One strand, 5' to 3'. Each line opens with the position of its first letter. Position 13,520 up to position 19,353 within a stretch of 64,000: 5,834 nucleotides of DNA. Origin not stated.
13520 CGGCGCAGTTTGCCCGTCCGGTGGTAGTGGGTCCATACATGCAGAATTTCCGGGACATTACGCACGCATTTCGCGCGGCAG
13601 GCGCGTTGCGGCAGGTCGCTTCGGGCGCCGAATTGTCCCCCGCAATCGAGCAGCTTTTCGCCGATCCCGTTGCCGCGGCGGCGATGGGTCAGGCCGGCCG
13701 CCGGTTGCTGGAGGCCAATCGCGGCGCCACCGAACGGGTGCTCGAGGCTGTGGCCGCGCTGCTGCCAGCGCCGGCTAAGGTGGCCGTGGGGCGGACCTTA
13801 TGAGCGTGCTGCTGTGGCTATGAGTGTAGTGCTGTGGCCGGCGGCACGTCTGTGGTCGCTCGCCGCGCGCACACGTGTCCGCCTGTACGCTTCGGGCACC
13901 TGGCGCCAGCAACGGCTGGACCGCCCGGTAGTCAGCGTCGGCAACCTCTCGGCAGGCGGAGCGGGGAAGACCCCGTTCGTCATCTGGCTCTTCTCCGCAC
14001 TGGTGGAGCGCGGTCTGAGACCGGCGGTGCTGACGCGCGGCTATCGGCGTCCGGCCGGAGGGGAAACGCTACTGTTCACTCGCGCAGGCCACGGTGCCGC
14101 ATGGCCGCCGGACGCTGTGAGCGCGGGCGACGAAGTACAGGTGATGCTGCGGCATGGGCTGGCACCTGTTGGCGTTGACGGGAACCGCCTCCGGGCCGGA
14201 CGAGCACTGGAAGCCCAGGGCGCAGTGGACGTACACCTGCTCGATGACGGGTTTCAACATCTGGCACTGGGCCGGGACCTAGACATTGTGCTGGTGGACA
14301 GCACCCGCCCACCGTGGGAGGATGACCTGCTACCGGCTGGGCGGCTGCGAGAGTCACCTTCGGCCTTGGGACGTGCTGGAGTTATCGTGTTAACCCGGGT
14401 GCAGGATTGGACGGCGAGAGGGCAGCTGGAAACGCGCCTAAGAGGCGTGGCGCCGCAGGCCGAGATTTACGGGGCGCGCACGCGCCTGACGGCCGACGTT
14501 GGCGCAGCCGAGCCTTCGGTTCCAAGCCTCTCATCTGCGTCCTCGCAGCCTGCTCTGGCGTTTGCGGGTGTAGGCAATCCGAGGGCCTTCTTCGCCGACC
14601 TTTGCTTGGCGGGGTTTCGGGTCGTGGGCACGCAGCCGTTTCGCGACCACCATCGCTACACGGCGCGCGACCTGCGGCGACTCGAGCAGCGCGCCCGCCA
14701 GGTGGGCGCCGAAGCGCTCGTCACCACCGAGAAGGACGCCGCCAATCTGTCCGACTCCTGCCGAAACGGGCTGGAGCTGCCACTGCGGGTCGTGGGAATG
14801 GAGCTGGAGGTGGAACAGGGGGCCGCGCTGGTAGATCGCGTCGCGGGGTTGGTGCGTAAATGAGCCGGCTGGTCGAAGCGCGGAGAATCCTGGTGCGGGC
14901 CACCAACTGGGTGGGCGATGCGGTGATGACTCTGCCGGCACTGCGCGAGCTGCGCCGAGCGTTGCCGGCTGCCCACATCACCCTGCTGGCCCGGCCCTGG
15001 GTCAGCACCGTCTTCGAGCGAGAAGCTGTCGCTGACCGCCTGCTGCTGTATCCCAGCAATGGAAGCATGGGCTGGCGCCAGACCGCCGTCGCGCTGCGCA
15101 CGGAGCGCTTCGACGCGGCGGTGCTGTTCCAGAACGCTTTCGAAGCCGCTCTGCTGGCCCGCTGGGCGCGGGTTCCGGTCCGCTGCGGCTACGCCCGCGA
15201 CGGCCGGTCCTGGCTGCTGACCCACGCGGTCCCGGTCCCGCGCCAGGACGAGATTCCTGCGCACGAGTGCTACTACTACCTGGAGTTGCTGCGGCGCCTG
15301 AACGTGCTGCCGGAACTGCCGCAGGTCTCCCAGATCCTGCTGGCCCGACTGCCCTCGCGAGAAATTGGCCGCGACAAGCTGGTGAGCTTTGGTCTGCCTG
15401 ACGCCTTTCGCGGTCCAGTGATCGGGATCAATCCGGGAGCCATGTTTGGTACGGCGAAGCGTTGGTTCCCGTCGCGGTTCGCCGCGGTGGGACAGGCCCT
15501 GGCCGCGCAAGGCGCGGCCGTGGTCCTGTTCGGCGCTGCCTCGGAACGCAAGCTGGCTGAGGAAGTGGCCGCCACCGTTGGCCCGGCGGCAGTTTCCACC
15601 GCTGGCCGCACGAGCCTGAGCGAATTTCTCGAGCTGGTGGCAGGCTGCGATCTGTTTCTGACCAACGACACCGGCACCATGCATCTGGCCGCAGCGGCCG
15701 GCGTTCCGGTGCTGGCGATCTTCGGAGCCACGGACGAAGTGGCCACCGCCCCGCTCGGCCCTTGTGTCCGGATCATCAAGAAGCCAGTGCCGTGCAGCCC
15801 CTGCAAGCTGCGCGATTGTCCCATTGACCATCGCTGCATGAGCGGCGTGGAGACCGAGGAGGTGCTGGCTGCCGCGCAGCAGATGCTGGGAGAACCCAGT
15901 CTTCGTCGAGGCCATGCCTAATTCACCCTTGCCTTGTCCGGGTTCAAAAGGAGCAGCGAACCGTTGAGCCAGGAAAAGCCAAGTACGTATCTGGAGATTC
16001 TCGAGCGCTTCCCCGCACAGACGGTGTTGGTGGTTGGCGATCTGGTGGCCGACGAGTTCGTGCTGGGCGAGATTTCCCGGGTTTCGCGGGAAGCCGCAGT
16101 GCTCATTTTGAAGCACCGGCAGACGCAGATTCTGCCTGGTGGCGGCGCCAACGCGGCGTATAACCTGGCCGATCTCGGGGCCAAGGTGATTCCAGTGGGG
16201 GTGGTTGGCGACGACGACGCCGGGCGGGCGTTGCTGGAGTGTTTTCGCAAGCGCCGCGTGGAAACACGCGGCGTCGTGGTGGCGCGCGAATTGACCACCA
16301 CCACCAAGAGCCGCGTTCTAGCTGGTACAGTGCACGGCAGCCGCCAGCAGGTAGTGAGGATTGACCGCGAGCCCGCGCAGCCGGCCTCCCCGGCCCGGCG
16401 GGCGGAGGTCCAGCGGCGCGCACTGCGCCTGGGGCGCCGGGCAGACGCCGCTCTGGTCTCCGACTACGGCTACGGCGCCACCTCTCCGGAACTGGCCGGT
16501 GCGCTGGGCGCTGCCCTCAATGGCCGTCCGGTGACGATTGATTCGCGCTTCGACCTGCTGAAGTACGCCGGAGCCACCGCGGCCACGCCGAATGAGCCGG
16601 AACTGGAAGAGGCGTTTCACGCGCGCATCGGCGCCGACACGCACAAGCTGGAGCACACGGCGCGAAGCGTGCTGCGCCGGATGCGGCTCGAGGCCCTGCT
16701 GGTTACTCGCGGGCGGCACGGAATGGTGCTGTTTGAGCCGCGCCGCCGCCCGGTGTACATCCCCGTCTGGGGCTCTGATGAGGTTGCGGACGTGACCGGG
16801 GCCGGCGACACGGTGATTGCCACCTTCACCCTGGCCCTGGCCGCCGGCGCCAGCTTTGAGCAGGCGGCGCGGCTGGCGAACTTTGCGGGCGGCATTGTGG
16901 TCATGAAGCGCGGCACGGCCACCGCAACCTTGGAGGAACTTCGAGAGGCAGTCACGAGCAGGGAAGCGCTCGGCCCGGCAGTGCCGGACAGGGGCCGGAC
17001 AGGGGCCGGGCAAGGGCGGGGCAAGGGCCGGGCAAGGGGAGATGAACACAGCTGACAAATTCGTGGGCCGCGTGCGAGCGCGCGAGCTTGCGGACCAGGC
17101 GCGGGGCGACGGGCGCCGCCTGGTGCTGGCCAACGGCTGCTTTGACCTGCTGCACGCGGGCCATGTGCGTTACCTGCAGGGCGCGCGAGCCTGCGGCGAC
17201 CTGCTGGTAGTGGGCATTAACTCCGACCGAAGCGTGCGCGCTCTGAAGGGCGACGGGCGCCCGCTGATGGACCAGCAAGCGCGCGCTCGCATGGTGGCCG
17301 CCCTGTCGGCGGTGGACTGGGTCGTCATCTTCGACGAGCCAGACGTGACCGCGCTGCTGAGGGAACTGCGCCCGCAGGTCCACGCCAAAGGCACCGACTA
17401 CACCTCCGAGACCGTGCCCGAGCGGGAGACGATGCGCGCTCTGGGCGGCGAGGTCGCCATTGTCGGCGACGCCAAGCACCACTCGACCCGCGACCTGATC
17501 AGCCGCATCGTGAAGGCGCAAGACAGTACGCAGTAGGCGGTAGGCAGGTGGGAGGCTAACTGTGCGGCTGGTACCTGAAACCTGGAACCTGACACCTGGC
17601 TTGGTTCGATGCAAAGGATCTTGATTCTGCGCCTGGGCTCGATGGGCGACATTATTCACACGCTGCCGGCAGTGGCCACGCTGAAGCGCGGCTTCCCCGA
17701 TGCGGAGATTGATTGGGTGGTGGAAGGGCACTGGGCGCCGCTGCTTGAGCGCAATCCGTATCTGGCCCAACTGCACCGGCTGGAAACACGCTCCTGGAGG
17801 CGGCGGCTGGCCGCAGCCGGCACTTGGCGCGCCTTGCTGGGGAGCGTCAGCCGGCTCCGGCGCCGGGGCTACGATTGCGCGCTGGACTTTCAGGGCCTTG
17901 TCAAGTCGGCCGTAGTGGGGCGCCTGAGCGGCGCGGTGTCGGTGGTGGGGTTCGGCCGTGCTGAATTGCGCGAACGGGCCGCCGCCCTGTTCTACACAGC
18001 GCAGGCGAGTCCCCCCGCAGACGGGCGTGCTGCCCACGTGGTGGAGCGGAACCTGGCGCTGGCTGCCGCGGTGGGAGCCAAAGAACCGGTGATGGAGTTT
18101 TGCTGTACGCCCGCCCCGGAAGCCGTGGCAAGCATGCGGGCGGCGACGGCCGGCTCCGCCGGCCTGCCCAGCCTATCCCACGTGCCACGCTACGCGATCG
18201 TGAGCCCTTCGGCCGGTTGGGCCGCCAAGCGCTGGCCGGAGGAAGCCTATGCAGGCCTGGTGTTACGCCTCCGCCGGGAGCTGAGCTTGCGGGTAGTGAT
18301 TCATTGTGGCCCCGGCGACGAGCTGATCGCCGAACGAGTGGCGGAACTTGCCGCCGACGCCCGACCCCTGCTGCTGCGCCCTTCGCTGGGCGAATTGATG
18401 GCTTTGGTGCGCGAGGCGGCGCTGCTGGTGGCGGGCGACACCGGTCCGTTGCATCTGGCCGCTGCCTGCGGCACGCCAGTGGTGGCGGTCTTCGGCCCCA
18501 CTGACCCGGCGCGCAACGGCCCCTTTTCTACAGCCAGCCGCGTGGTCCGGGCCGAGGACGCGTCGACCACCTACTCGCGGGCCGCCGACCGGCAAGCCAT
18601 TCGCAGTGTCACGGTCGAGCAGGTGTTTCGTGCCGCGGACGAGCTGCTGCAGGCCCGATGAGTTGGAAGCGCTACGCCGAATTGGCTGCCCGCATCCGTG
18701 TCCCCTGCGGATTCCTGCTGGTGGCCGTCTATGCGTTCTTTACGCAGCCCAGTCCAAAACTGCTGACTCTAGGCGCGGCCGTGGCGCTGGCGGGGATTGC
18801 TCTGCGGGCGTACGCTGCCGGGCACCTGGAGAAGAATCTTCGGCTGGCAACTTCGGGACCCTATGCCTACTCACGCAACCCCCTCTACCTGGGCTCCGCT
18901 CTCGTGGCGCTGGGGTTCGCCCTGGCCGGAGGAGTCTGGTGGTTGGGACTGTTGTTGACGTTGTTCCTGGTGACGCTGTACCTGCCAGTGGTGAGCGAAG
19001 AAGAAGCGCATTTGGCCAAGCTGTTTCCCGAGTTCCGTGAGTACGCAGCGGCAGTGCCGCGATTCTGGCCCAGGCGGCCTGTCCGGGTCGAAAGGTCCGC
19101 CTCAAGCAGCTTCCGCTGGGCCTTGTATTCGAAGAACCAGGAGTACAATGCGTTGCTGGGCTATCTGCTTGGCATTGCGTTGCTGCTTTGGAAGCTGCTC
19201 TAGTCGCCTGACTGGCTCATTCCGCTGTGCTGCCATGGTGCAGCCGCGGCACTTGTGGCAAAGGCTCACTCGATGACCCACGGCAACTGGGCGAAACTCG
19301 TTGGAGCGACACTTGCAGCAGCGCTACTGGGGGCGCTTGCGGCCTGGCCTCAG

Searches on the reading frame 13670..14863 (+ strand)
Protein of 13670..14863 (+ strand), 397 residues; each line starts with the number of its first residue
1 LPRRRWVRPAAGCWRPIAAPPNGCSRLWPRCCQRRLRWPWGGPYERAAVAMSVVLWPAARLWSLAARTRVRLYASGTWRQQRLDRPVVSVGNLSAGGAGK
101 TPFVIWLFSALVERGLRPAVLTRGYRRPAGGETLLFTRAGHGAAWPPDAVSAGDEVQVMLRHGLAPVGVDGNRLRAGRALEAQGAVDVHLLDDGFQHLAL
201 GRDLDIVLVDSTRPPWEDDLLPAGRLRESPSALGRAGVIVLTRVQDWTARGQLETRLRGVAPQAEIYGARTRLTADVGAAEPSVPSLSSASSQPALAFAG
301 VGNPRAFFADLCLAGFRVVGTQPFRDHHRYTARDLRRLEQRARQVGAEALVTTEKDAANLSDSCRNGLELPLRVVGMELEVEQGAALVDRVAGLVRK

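Call 35: search_protein_families(library=pfam, proteins=[window:13670-14863:+], max_evalue=0.0001)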
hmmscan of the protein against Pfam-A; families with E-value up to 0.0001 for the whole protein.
window:13670-14863:+ (397 aa): 1 family
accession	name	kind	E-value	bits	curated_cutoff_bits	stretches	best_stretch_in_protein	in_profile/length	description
PF02606.20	LpxK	-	3.6e-81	273.2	27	1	52-388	2-320/328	Tetraacyldisaccharide-1-P 4'-kinase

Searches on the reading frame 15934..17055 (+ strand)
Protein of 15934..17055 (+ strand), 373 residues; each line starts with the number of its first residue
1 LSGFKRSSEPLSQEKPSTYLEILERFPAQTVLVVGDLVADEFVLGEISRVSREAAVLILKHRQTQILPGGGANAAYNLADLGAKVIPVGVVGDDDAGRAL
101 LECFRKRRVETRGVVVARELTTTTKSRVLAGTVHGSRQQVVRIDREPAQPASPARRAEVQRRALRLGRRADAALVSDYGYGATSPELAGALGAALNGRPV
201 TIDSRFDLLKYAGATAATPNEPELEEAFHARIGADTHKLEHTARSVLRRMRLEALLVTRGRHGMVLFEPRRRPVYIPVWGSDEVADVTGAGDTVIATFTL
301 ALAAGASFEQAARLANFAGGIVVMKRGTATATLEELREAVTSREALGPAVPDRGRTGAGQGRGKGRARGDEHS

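Call 35: search_protein_families(library=pfam, proteins=[window:15934-17055:+], max_evalue=0.0001)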
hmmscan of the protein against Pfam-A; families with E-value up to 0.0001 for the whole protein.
window:15934-17055:+ (373 aa): 1 family
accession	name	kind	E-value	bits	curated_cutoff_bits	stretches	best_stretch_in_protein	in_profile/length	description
PF00294.29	PfkB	-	3.3e-34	119.1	25.8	1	54-331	22-298/302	pfkB family carbohydrate kinase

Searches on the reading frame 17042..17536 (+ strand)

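Call 35: search_protein_families(library=pfam, proteins=[window:17042-17536:+], max_evalue=0.0001)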
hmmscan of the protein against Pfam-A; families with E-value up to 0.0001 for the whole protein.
window:17042-17536:+ (164 aa): 1 family
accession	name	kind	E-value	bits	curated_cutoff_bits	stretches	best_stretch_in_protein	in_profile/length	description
PF01467.32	CTP_transf_like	-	1.7e-18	67.5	21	1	29-142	1-109/133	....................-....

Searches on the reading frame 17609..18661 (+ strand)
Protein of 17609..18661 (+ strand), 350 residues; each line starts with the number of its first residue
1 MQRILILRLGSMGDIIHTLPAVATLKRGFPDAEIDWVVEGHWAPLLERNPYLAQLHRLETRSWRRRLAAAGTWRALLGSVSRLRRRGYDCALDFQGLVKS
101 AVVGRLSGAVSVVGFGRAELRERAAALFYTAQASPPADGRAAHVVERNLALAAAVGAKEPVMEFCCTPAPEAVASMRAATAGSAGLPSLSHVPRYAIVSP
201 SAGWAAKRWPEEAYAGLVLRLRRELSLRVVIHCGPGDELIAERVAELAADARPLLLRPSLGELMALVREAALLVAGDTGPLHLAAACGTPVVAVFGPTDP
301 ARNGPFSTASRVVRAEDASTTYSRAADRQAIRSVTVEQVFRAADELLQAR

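Call 35: search_protein_families(library=pfam, proteins=[window:17609-18661:+], max_evalue=0.0001)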
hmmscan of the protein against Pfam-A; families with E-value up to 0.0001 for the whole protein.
window:17609-18661:+ (350 aa): 1 family
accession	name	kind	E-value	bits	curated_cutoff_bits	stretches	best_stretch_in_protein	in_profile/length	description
PF01075.23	Glyco_transf_9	-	3.4e-39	135.1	22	1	82-317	7-231/247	Glycosyltransferase family 9 (heptosyltransferase)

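Call 58: find_encoding_contigs(protein=window:17609-18661:+, flank=3500, max_places=8)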
Protein window:17609-18661:+ (350 aa): 2 contigs read that carry it; 1 place shown.
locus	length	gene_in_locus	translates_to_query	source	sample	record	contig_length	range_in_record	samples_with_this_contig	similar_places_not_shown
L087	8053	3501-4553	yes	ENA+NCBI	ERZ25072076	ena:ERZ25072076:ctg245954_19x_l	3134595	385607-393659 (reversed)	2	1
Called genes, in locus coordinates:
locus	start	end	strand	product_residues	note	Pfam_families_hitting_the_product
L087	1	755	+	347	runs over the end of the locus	PF02606:LpxK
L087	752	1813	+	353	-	PF01075:Glyco_transf_9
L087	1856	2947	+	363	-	PF00294:PfkB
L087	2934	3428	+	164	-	PF01467:CTP_transf_like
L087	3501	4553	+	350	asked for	PF01075:Glyco_transf_9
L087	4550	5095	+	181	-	PF04191:PEMT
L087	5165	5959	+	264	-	PF11306:DUF3108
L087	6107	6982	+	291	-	PF27226:AF_1845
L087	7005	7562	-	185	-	-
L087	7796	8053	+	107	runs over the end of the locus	PF02627:CMD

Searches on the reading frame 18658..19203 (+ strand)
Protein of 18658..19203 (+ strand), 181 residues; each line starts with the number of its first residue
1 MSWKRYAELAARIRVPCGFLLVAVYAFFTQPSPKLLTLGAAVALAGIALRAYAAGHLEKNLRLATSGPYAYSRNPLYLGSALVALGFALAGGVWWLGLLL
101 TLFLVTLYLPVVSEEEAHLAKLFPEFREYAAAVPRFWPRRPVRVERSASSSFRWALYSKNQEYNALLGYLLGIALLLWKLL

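Call 35: search_protein_families(library=pfam, proteins=[window:18658-19203:+], max_evalue=0.0001)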
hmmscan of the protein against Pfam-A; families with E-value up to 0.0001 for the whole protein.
window:18658-19203:+ (181 aa): 1 family
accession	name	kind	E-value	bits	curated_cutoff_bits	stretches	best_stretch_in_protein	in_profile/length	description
PF04191.18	PEMT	-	5.5e-13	49.7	25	1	58-124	37-103/105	Phospholipid methyltransferase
